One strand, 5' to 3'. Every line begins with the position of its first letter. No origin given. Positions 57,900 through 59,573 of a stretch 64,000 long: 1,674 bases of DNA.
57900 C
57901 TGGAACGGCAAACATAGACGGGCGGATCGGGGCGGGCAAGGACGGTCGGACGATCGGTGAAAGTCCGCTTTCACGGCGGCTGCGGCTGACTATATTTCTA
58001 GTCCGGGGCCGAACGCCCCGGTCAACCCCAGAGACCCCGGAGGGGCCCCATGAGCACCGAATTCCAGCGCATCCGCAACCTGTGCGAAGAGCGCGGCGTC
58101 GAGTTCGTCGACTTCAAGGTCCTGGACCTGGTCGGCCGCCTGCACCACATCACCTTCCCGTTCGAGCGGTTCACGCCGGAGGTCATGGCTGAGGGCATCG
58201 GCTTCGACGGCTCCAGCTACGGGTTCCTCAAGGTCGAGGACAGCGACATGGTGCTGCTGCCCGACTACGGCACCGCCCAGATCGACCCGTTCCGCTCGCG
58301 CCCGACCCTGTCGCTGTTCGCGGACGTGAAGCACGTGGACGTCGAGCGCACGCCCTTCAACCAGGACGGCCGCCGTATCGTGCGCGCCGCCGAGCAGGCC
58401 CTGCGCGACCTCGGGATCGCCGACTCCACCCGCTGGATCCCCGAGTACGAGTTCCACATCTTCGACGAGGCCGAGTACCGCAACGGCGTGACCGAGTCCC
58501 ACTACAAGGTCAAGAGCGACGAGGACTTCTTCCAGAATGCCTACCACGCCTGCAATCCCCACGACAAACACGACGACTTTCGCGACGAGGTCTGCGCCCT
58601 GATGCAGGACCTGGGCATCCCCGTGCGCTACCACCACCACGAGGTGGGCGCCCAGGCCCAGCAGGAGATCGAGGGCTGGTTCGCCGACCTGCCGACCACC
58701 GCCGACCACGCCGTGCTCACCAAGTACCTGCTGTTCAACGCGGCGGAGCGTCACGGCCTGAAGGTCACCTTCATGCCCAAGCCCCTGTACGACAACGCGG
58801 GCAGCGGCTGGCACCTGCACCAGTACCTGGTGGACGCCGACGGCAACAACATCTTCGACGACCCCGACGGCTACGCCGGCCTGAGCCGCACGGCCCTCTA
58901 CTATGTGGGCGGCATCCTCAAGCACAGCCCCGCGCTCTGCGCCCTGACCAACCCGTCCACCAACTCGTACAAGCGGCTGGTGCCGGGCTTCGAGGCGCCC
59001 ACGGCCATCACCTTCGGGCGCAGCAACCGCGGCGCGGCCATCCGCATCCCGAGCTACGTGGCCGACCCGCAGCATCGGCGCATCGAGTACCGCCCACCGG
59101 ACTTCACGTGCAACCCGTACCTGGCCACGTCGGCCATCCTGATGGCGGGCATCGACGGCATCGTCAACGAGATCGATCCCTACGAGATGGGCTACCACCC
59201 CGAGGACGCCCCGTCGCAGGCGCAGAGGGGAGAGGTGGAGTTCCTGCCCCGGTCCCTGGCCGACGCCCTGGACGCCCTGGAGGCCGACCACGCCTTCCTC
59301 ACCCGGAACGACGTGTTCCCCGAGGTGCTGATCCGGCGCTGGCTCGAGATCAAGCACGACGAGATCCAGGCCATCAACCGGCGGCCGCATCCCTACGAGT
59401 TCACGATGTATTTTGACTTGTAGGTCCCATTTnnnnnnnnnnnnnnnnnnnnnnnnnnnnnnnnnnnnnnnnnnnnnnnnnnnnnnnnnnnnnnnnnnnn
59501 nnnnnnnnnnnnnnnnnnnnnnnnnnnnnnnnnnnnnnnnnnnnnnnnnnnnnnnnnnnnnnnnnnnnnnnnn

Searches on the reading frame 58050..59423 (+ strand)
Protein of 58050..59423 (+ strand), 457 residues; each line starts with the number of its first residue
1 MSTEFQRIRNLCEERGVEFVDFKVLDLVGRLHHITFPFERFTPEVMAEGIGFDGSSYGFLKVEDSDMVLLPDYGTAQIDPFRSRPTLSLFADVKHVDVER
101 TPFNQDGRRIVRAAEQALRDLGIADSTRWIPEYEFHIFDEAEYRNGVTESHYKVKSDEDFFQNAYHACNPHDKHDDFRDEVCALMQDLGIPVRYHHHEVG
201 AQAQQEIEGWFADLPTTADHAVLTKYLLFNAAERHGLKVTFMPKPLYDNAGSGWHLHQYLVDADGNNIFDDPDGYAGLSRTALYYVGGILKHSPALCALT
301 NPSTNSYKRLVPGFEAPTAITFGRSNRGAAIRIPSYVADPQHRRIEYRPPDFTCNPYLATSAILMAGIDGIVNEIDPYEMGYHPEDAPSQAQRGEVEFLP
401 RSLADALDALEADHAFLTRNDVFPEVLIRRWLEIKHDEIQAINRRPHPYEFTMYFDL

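Call 82: search_protein_families(library=pfam, proteins=[window:58050-59423:+], max_evalue=0.0001)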
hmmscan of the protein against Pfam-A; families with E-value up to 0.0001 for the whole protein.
window:58050-59423:+ (457 aa): 2 families
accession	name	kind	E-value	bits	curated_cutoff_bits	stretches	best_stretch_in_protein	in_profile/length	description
PF00120.29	Gln-synt_C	-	1.8e-104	350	24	1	105-454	2-344/344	Glutamine synthetase, catalytic domain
PF03951.24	Gln-synt_N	-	4.3e-25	87.6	33.4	1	17-94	2-80/82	Glutamine synthetase, beta-Grasp domain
